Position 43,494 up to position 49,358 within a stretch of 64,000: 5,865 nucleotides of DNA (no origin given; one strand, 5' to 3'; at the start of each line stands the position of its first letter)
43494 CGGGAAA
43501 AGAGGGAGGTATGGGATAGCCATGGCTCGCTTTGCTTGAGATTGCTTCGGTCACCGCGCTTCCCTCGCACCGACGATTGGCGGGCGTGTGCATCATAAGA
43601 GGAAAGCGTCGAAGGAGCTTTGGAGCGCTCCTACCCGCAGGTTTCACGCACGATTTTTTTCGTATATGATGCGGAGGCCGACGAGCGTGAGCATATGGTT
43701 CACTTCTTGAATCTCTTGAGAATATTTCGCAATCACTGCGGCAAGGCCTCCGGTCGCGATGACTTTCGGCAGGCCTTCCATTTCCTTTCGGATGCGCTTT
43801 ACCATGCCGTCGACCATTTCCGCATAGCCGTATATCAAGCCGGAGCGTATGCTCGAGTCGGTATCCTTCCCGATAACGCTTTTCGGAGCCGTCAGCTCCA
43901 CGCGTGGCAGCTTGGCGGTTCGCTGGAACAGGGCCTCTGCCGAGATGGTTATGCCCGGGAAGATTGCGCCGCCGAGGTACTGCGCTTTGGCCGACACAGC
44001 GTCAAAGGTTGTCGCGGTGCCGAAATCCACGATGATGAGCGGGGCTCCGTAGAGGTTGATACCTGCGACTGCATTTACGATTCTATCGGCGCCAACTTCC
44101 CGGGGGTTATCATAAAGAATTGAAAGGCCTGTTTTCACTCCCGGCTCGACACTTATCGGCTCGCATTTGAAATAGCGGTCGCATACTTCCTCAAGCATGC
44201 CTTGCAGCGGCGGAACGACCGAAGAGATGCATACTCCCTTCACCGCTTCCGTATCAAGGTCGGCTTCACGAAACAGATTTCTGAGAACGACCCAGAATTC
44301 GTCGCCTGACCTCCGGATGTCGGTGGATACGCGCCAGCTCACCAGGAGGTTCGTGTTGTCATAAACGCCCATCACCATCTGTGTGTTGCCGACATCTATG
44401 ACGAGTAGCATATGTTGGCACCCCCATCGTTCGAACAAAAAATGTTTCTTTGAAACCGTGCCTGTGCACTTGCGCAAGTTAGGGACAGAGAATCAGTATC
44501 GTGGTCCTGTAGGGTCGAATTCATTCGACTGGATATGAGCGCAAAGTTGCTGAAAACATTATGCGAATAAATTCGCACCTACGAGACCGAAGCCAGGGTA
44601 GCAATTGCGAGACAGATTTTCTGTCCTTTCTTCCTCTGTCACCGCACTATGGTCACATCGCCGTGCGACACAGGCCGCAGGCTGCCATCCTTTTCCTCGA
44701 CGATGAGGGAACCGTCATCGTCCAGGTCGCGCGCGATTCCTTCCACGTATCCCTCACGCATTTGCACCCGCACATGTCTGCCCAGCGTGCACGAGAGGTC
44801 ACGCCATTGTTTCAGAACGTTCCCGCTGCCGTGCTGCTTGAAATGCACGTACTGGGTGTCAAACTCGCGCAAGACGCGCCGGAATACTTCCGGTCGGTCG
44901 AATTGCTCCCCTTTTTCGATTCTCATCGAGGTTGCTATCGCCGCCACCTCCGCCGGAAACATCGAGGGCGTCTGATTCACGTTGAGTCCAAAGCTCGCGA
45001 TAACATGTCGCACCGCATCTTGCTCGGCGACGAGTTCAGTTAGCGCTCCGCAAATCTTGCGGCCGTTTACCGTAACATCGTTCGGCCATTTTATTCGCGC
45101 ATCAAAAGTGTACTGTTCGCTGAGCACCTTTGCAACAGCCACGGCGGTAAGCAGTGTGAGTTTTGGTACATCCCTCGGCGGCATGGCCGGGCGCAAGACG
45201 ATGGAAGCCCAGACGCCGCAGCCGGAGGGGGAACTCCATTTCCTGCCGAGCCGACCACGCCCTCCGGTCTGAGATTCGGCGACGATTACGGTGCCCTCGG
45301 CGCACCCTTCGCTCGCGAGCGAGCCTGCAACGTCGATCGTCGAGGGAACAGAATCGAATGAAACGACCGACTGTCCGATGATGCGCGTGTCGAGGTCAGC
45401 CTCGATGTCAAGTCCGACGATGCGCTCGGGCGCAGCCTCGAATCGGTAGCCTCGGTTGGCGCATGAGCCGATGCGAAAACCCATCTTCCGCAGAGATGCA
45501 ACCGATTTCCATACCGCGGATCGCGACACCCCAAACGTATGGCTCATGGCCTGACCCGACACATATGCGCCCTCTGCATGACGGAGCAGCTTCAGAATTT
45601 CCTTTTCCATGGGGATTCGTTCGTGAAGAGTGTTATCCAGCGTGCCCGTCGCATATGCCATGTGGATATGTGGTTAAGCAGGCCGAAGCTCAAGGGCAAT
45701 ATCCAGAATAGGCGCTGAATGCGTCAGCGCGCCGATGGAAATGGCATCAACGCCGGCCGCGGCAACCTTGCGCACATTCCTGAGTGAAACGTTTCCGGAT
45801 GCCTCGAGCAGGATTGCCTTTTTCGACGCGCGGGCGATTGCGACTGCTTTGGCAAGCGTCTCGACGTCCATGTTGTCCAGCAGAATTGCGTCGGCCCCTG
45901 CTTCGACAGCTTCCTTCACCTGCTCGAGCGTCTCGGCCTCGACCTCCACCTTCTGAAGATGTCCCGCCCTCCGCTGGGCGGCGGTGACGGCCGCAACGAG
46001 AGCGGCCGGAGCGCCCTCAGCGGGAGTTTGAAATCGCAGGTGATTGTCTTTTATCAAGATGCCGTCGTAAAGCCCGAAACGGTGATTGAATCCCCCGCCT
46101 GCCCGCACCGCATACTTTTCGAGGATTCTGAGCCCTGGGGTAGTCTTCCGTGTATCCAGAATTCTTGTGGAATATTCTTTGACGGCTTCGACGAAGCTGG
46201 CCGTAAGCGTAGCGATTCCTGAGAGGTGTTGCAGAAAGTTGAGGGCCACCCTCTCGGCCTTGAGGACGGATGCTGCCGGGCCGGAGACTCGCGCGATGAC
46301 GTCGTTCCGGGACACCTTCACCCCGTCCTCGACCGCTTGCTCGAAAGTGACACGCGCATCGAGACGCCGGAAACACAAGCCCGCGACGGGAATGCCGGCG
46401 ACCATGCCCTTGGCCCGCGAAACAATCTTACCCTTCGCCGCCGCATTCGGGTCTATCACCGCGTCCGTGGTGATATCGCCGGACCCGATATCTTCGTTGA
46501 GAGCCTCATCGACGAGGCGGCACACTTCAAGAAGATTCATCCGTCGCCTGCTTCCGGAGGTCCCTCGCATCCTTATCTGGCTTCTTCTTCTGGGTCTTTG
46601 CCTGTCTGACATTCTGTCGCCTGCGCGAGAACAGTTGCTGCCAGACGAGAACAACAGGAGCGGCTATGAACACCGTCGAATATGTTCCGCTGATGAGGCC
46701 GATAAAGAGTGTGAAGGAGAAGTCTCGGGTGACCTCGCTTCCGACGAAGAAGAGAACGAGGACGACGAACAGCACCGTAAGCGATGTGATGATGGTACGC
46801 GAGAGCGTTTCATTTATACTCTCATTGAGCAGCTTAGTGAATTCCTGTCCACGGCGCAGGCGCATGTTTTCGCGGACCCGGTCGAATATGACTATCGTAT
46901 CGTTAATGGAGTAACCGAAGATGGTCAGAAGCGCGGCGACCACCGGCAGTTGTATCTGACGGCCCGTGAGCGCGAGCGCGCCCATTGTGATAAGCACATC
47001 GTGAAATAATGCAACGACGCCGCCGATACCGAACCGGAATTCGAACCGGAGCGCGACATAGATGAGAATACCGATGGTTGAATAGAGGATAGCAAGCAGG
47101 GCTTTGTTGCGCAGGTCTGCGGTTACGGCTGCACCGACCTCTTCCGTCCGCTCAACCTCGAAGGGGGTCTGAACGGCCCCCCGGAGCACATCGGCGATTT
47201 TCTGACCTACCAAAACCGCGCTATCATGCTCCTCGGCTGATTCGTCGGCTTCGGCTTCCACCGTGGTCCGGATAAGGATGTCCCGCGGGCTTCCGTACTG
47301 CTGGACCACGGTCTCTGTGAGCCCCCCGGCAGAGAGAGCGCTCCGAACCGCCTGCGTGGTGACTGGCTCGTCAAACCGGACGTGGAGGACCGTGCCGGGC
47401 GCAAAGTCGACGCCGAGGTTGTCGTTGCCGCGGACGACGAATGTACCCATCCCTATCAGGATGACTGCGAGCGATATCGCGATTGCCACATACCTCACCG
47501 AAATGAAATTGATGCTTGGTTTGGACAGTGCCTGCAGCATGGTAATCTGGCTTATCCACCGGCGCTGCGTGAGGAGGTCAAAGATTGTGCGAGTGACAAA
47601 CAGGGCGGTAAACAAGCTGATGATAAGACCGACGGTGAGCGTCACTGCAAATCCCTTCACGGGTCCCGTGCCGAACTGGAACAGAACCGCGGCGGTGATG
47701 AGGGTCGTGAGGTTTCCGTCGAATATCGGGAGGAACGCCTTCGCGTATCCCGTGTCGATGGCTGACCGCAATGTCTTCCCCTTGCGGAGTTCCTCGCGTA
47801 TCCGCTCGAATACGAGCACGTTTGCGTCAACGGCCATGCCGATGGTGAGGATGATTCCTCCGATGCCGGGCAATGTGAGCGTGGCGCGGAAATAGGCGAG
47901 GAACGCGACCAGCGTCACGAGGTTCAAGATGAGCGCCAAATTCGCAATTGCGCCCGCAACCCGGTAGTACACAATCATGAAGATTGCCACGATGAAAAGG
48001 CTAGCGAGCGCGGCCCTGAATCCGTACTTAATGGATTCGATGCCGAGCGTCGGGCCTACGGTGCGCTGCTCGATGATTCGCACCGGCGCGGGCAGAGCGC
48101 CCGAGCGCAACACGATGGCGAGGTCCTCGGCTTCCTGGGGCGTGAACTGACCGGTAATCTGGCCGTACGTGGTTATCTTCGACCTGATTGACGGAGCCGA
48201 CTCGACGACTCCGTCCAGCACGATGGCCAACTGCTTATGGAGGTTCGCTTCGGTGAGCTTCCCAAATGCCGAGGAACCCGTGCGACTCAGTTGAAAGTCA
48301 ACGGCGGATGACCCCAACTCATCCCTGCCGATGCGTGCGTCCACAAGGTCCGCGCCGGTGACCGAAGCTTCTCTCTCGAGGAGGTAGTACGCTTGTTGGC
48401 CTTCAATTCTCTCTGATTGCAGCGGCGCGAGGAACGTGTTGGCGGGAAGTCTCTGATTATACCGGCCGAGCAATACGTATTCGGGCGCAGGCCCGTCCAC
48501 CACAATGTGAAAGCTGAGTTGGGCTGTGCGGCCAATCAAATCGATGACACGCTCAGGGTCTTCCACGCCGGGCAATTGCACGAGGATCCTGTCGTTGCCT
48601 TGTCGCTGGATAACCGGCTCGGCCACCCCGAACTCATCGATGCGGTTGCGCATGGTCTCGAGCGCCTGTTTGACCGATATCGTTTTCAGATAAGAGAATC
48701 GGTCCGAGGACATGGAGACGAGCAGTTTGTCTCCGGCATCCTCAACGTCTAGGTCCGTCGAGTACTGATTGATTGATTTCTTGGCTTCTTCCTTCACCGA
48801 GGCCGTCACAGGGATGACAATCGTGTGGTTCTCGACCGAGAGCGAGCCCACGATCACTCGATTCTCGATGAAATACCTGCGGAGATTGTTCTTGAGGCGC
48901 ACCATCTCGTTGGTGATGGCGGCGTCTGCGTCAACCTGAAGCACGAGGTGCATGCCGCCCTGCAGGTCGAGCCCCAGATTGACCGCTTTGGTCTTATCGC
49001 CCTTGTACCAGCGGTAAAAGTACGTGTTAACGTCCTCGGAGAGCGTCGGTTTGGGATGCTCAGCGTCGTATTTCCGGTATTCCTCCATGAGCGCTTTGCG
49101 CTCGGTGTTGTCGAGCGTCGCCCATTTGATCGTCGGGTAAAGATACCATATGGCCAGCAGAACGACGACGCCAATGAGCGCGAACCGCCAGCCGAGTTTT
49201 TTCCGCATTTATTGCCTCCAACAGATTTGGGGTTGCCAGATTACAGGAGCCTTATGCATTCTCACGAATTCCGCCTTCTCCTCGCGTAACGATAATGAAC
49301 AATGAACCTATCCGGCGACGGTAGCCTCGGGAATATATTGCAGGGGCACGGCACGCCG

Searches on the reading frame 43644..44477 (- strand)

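Call 25: search_protein_families(library=pfam, proteins=[window:43644-44477:-], max_evalue=0.0001)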
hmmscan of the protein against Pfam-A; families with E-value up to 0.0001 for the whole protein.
window:43644-44477:- (277 aa): 1 family
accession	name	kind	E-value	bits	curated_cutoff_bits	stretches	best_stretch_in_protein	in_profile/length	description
PF03309.20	Pan_kinase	-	4.3e-77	259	24.7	1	24-228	1-205/205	Type III pantothenate kinase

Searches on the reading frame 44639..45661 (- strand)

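Call 25: search_protein_families(library=pfam, proteins=[window:44639-45661:-], max_evalue=0.0001)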
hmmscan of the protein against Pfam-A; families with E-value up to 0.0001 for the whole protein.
window:44639-45661:- (340 aa): 3 families
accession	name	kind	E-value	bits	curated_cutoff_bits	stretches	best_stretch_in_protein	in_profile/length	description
PF03099.24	BPL_LplA_LipB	-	1.6e-20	73.8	21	1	104-222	4-128/133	Biotin/lipoate A/B protein ligase family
PF02237.23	BPL_C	-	1.9e-12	47.3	21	1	292-336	1-45/48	Biotin protein ligase C terminal domain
PF08279.18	HTH_11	-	2.2e-12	47.1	25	1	20-73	3-55/55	HTH domain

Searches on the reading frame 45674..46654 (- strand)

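Call 25: search_protein_families(library=pfam, proteins=[window:45674-46654:-], max_evalue=0.0001)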
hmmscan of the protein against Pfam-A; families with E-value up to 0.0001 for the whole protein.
window:45674-46654:- (326 aa): 2 families
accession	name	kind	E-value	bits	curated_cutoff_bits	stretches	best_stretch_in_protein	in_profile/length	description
PF01729.25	QRPTase_C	-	2.7e-59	200.2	23.1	1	147-322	1-169/169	Quinolinate phosphoribosyl transferase, C-terminal domain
PF02749.22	QRPTase_N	-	9.1e-21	74.3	27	1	60-145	1-82/82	Quinolinate phosphoribosyl transferase, N-terminal domain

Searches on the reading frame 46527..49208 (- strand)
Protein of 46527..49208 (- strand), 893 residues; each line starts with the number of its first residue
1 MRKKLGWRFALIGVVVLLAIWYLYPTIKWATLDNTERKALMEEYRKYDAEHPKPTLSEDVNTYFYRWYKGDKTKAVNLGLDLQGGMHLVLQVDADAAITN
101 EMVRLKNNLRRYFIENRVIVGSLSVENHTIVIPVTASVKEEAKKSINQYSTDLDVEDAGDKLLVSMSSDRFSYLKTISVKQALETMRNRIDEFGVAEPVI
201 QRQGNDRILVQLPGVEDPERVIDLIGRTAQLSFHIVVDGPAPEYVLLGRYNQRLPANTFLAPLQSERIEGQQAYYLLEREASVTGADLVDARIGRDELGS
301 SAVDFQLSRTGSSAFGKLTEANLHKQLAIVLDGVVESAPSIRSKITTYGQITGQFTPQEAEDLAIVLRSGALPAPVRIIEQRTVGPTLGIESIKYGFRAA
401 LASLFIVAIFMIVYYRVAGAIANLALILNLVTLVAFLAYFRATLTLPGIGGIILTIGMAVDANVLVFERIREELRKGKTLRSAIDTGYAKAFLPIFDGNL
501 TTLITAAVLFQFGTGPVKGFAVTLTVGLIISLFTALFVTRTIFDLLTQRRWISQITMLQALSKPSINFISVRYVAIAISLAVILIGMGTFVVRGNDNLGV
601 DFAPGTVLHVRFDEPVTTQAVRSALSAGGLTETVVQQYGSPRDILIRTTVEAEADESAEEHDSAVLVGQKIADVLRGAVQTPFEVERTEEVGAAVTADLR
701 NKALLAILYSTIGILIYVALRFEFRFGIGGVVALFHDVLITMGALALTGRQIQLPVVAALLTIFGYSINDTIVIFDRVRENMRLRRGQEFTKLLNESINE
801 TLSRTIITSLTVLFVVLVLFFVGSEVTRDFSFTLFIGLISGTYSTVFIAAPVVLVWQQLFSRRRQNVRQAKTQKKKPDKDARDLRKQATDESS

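Call 25: search_protein_families(library=pfam, proteins=[window:46527-49208:-], max_evalue=0.0001)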
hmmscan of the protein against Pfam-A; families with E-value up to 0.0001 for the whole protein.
window:46527-49208:- (893 aa): 4 families
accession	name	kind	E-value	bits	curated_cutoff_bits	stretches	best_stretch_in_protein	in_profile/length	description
PF02355.23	SecD_SecF_C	-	8.9e-84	280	20.5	2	678-857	9-187/189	Protein export membrane protein SecD/SecF, C-terminal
PF22599.2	SecDF_P1_head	-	5.2e-32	110.6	27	1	271-374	9-114/114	SecDF, P1 head subdomain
PF21760.3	SecD_1st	-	1.6e-29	101.5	27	1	179-236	1-58/60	Protein translocase subunit SecDF, P1 domain, N-terminal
PF07549.19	Sec_GG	-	2.5e-11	43.2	20.3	1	73-95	5-27/28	SecD/SecF GG Motif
